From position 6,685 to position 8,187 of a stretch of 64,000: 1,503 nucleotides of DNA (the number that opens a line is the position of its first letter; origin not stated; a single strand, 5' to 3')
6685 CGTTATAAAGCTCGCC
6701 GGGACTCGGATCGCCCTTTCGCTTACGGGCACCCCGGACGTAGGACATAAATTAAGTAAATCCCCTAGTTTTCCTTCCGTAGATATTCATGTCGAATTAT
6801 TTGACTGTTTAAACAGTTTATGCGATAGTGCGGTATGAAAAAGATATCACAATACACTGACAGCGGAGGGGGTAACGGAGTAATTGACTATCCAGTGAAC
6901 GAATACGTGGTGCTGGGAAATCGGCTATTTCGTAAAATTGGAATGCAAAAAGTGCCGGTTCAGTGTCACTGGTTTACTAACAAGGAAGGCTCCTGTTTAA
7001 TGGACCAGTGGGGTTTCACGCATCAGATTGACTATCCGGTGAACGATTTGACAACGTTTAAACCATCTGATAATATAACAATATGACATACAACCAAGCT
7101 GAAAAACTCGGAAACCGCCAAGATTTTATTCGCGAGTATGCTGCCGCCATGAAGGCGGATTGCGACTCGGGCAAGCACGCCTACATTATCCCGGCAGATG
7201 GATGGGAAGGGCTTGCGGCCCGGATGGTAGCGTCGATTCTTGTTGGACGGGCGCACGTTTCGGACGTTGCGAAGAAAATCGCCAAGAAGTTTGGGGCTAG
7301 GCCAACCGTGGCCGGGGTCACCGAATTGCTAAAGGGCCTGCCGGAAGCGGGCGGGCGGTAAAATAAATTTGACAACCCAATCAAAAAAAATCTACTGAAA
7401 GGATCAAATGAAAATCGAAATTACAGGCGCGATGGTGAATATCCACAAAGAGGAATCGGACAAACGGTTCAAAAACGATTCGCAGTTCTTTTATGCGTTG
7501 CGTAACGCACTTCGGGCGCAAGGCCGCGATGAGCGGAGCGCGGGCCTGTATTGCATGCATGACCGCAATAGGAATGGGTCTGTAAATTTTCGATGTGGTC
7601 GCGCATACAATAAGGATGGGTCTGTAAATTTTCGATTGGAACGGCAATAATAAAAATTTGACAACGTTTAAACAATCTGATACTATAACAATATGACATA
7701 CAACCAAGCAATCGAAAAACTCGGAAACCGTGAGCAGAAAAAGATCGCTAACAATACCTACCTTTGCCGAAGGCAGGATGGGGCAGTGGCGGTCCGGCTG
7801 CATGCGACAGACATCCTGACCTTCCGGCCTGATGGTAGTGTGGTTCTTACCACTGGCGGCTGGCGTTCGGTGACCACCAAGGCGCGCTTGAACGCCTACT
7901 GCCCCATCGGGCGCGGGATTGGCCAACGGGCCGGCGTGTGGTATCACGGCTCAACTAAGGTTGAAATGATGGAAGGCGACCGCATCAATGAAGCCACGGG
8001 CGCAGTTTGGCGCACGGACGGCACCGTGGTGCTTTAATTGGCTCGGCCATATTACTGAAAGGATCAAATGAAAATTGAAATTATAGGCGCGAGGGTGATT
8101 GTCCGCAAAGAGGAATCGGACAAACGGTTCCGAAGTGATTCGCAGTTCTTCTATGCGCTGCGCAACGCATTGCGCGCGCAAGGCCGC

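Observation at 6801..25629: Nine sigma70-consensus promoters placed 5-9 nt from an ATG imply systematic leaderless early and middle mRNAs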

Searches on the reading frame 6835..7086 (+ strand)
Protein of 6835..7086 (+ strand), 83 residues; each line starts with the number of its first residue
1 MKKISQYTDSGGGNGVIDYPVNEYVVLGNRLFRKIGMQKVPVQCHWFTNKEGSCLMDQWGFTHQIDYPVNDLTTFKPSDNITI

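Call 18: search_protein_families(library=pfam, proteins=[window:6835-7086:+], max_evalue=0.01)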
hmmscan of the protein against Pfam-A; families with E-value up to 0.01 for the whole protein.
window:6835-7086:+ (83 aa): 0 families

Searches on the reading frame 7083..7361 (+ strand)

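Call 18: search_protein_families(library=pfam, proteins=[window:7083-7361:+], max_evalue=0.01)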
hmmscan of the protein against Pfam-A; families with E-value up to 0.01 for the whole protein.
window:7083-7361:+ (92 aa): 1 family
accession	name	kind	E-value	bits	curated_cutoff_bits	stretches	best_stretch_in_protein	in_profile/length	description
PF13592.12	HTH_33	-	0.0051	16.8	25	1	55-85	3-33/60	Winged helix-turn helix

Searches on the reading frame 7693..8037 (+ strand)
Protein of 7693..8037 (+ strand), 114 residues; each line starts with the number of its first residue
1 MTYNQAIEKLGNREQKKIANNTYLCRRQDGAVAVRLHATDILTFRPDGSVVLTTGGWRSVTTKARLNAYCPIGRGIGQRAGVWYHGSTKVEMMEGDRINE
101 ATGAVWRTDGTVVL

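Call 18: search_protein_families(library=pfam, proteins=[window:7693-8037:+], max_evalue=0.01)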
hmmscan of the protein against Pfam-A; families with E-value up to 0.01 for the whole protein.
window:7693-8037:+ (114 aa): 1 family
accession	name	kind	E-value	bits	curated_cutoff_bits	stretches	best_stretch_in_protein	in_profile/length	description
PF23790.1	Kyano_Gp96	-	1.3e-08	35.4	27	1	11-90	13-95/110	Kyanoviridae Gp96 protein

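Call 56: find_encoding_contigs(protein=window:7693-8037:+, flank=6000, max_places=3)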
Protein window:7693-8037:+ (114 aa): 5 contigs read that carry it; 1 place shown.
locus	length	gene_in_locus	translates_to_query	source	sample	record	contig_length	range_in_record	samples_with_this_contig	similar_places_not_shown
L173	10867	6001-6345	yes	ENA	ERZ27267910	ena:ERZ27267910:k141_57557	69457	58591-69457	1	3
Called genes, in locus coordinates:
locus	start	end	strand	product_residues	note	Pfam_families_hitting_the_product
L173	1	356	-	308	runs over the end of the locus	PF01370:Epimerase, PF04321:RmlD_sub_bind (weak), PF16363:GDP_Man_Dehyd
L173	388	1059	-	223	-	PF05050:Methyltransf_21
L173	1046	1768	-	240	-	-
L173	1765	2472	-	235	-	-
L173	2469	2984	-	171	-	-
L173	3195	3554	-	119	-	-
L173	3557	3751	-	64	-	-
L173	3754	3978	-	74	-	-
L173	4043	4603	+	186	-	-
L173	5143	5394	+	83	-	-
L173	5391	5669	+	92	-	-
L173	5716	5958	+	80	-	-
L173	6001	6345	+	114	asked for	PF23790:Kyano_Gp96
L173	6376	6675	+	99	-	-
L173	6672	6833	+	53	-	-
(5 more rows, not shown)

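Call 78: search_dna_similar(query=window:7693-8037:+, collection=phages, mode=protein, max_rows=15, max_evalue=0.001)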
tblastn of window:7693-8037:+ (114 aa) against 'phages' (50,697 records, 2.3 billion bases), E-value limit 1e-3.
Records with a match: 108; places in all: 117; records where one place covers at least 80% of the query: 0.
Best place of each record, by identity: <60% 108.
By first word of the organism name: Synechococcus 69; Cyanophage 23; Caulobacter 9; Burkholderia 4; Prochlorococcus 2; uncultured 1.
By host as written in the record: Synechococcus 27; - 26; Synechococcus sp. WH7803 15; Synechococcus sp. 7; Synechococcus sp. MW02 5; Caulobacter vibrioides CB15 5; Caulobacter vibrioides 4; Synechococcus sp. WH8102 4; and 8 more.
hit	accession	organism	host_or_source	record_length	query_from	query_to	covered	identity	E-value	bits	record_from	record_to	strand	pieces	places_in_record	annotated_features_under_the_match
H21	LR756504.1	uncultured phage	metagenomic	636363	12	84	64%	47.9%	3e-15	76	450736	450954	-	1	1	record has no annotation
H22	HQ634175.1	Cyanophage P-RSM1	Prochlorococcus MIT9303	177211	1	86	75%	36.6%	8e-5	45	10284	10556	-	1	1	hypothetical protein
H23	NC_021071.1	Cyanophage P-RSM1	Prochlorococcus MIT9303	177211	1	86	75%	36.6%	8e-5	45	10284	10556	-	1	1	hypothetical protein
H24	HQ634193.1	Cyanophage P-RSM6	Prochlorococcus NATL2A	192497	2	86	75%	35.9%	7e-4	43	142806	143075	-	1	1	hypothetical protein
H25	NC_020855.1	Cyanophage P-RSM6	Prochlorococcus NATL2A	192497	2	86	75%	35.9%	7e-4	43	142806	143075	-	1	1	hypothetical protein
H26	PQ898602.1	Synechococcus phage S-SCSM2R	Synechococcus sp. WH7803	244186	21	103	73%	34.5%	8e-4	43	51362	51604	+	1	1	hypothetical protein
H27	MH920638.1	Synechococcus phage S-B05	Synechococcus sp. MW02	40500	4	84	71%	35.3%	4e-4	44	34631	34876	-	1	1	hypothetical protein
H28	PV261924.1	Synechococcus phage RN05-S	Synechococcus sp. MW02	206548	4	84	71%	35.3%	4e-4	44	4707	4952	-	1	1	hypothetical protein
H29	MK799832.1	Synechococcus phage S-B05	Synechococcus sp. MW02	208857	4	84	71%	35.3%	4e-4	44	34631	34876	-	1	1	hypothetical protein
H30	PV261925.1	Synechococcus phage RB11-B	Synechococcus sp. MW02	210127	4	84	71%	35.3%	4e-4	44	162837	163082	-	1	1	hypothetical protein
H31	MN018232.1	Synechococcus phage S-B43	Synechococcus sp. MW02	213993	4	84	71%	35.3%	4e-4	44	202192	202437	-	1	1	hypothetical protein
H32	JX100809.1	Caulobacter phage CcrSwift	Caulobacter vibrioides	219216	14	71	51%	46.6%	1e-9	59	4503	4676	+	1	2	right and left terminal repeat sequences and all genes contained ... | hypothetical protein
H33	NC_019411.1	Caulobacter phage CcrSwift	Caulobacter vibrioides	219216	14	71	51%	46.6%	1e-9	59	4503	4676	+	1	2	right and left terminal repeat sequences and all genes contained ... | hypothetical protein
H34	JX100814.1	Caulobacter phage CcrRogue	Caulobacter vibrioides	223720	17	71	48%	49.1%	3e-9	58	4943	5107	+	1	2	right and left terminal repeat sequences and all genes contained ... | hypothetical protein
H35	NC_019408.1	Caulobacter phage CcrRogue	Caulobacter vibrioides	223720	17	71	48%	49.1%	3e-9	58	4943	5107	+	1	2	right and left terminal repeat sequences and all genes contained ... | hypothetical protein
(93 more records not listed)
